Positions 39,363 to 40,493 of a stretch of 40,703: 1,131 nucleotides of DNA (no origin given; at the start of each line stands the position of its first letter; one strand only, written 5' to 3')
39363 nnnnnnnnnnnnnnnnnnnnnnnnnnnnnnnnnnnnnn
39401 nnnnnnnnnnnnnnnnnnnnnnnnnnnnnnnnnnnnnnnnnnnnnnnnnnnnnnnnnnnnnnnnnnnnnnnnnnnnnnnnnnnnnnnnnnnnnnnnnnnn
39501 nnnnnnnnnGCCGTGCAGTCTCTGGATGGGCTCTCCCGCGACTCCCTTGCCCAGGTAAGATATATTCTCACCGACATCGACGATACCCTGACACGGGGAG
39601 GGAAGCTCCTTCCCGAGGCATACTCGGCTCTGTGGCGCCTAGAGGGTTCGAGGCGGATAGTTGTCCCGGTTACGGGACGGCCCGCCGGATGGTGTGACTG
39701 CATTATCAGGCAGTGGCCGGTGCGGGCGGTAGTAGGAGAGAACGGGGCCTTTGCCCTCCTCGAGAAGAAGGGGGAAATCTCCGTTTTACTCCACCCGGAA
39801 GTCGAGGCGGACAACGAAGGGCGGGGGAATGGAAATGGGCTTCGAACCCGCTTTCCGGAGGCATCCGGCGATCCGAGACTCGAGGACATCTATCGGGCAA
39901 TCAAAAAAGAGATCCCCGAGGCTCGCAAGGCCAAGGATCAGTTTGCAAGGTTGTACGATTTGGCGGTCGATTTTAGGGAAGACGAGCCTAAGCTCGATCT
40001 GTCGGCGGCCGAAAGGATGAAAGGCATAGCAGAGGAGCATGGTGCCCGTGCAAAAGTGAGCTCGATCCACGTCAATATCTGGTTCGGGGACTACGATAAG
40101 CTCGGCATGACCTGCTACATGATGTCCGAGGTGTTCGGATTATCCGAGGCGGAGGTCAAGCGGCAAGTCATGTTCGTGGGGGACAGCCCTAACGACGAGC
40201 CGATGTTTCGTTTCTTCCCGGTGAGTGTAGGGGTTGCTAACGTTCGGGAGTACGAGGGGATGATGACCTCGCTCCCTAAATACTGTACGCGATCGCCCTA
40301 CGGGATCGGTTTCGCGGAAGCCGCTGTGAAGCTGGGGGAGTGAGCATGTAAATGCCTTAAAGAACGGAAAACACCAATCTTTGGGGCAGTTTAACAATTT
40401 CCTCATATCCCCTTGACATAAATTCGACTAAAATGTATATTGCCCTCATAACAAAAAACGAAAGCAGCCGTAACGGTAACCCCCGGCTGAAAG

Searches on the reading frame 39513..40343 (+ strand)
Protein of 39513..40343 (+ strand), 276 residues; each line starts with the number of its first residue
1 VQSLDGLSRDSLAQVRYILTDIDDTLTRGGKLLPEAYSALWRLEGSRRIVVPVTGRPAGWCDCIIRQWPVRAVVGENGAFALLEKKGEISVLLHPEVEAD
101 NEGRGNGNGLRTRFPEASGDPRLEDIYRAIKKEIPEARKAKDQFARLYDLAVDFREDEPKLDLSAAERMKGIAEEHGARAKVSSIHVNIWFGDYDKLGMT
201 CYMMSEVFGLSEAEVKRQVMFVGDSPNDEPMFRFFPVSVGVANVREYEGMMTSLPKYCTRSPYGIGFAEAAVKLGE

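Call 8: search_protein_families(library=pfam, proteins=[window:39513-40343:+], max_evalue=0.001)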
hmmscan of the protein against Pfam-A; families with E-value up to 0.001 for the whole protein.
window:39513-40343:+ (276 aa): 2 families
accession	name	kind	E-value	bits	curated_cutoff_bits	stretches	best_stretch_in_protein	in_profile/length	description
PF08282.18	Hydrolase_3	-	1.6e-08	35.1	20.9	0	18-89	1-73/255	haloacid dehalogenase-like hydrolase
PF00702.32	Hydrolase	-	0.00047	21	26.4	0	216-233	171-188/191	haloacid dehalogenase-like hydrolase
